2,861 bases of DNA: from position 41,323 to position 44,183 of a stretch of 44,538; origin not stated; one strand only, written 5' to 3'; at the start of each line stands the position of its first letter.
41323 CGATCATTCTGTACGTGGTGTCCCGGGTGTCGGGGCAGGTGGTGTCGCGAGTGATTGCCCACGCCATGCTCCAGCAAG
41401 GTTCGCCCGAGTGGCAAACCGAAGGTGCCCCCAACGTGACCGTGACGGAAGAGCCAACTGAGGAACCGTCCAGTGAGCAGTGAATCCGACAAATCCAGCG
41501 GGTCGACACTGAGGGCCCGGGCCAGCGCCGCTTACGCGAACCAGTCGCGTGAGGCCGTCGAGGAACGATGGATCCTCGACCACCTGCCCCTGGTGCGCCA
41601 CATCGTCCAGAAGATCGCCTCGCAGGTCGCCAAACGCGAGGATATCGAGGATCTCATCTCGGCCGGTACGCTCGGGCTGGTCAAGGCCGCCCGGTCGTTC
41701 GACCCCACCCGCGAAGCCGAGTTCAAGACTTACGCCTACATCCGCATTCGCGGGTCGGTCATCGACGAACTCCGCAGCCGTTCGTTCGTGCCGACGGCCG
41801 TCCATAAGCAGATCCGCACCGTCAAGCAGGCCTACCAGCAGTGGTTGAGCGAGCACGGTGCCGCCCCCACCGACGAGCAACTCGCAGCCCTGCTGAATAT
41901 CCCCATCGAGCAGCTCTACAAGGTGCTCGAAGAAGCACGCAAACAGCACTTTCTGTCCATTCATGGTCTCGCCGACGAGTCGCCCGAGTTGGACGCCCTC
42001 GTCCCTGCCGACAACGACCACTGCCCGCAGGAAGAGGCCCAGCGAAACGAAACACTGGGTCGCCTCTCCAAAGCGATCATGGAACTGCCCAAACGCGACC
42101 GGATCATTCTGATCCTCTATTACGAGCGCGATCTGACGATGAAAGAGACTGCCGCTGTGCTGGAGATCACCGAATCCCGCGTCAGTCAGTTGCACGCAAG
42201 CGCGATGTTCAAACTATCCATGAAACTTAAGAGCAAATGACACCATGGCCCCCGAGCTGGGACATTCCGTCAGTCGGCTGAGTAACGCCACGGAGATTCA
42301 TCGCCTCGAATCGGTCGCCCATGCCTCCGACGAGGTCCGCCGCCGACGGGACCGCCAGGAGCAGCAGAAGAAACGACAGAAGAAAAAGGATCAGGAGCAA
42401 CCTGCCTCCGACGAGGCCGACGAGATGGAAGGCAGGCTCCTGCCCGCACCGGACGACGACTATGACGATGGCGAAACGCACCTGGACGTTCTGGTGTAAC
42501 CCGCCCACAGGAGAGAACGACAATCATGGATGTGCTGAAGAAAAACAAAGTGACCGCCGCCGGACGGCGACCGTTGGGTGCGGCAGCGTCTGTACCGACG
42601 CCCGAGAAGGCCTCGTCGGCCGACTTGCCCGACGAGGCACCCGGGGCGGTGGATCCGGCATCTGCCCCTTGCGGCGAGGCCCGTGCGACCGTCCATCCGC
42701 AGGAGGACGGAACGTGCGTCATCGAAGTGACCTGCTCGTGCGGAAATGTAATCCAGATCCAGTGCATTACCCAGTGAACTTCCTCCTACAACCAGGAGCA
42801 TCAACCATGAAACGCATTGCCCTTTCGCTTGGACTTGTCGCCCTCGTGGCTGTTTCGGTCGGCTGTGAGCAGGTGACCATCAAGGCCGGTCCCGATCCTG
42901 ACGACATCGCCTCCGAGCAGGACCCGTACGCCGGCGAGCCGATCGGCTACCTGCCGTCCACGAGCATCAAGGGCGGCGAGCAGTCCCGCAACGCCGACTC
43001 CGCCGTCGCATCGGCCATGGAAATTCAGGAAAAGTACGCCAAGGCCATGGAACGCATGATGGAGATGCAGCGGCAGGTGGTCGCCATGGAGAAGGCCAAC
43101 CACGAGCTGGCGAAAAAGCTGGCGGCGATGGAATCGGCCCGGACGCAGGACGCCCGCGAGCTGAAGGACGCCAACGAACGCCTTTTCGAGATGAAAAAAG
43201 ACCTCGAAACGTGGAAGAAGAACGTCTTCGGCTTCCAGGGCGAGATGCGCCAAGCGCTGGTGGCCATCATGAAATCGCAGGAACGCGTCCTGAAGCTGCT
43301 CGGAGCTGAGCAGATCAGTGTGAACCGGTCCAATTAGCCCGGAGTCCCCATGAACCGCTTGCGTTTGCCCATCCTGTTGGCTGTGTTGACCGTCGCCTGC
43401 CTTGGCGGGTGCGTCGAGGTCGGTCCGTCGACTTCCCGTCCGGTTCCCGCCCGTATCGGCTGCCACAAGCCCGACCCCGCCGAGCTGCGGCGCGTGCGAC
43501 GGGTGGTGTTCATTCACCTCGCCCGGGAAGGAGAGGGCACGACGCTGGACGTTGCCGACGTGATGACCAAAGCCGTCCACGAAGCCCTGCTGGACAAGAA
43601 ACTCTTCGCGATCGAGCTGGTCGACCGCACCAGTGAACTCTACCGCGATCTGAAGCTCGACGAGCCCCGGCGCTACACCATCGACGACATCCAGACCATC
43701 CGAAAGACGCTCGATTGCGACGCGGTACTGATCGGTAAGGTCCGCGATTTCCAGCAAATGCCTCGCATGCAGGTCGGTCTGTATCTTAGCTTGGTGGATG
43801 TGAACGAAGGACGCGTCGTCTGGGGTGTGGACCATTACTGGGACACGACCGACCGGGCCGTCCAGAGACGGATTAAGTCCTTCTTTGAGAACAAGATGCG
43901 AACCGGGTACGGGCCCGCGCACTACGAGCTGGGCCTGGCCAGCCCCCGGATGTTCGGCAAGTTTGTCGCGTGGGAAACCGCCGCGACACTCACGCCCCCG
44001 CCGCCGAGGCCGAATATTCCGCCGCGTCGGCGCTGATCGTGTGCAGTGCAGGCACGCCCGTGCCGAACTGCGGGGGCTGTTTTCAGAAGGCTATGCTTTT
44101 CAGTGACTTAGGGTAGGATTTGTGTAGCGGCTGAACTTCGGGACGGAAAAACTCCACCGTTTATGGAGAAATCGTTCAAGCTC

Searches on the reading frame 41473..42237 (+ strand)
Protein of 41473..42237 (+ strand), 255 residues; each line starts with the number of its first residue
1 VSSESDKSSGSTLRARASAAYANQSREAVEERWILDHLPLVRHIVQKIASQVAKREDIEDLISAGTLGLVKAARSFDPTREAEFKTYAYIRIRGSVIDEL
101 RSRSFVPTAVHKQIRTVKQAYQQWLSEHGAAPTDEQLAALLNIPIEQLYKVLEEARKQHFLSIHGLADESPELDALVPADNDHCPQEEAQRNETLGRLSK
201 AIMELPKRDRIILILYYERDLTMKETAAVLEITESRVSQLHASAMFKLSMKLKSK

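Call 6: search_protein_families(library=pfam, max_evalue=0.01, proteins=[window:41473-42237:+])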
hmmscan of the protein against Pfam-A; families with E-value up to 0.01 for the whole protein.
window:41473-42237:+ (255 aa): 6 families
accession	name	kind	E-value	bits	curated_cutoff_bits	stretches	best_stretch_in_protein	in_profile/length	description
PF04542.20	Sigma70_r2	-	6.7e-17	61.5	24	1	35-104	3-69/71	Sigma-70 region 2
PF04545.22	Sigma70_r4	-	3.1e-13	49.5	24.1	1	201-248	1-48/50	Sigma-70, region 4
PF04539.22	Sigma70_r3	-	4.6e-10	39.9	25.3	1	113-187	2-76/78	Sigma-70 region 3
PF08281.18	Sigma70_r4_2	-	1.8e-08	34.3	25.7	1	197-240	3-46/54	Sigma-70, region 4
PF13384.12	HTH_23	-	0.0027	17.9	24.6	0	208-240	5-37/50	Homeodomain-like domain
PF13518.12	HTH_28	-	0.0033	17.9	25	0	210-239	2-31/52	Helix-turn-helix domain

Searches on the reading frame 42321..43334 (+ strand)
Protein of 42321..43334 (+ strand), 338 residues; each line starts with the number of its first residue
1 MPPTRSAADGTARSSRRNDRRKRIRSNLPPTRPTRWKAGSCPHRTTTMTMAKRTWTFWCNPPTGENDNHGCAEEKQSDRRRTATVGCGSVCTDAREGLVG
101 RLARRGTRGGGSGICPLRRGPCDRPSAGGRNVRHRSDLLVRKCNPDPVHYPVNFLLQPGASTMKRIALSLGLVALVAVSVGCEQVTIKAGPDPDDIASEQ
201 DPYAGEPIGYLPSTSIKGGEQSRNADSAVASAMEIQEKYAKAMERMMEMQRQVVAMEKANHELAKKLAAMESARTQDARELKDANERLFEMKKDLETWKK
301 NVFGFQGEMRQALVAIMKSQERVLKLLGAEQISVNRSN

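Call 13: search_protein_families(library=pfam, max_evalue=0.01, proteins=[window:42321-43334:+])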
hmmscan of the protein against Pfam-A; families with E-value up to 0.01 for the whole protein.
window:42321-43334:+ (338 aa): 2 families
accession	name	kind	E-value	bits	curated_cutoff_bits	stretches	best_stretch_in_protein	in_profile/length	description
PF08614.16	ATG16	-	0.00018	22.2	33.7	1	217-321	71-172/200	Autophagy protein 16 (ATG16)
PF19353.4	DUF5930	-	0.00073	19.1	27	1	222-312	90-180/320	Family of unknown function (DUF5930)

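Call 39: search_protein_families(library=ncbifam, max_evalue=10, proteins=[window:42321-43334:+])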
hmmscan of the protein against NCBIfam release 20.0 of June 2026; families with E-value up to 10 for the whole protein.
window:42321-43334:+ (338 aa): 8 families
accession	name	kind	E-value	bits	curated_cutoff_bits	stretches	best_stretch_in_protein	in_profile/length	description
TIGR03185.1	DNA_S_dndD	equivalog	0.0088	14.5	245.85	1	221-316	388-485/650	DNA sulfur modification protein DndD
TIGR03545.1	TIGR03545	subfamily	0.014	14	173.35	1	229-320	163-252/556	TIGR03545 family protein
TIGR02168.1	SMC_prok_B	equivalog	0.014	13.1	567.35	1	223-320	833-930/1181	chromosome segregation protein SMC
NF046106.1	ResusProRpf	equivalog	0.026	14.1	180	1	213-286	113-183/258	resuscitation-promoting factor Rpf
NF049845.1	Xre_ParS_antitoxin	subfamily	0.046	13.8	90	1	240-329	18-105/112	type II RES/Xre toxin-antitoxin system antitoxin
TIGR04211.1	SH3_and_anchor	equivalog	0.17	11.4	65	1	241-298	63-123/198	TIGR04211 family SH3 domain-containing protein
NF033774.1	phos_trans_PitA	exception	0.36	9.4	800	1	221-328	260-358/498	inorganic phosphate transporter PitA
NF008438.0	PRK11281.1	equivalog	0.51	8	991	1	228-326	78-175/1113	mechanosensitive channel MscK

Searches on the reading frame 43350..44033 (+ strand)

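Call 13: search_protein_families(library=pfam, max_evalue=0.01, proteins=[window:43350-44033:+])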
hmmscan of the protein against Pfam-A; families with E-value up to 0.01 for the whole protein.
window:43350-44033:+ (228 aa): 0 families

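Call 41: search_protein_families(library=ncbifam, max_evalue=10, proteins=[window:43350-44033:+])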
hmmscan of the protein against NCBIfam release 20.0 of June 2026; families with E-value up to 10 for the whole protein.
window:43350-44033:+ (228 aa): 1 family
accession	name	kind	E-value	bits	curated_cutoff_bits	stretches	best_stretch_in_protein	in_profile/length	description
TIGR02722.1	lp_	equivalog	0.0052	16.8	110.55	1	66-158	85-181/189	penicillin-binding protein activator LpoB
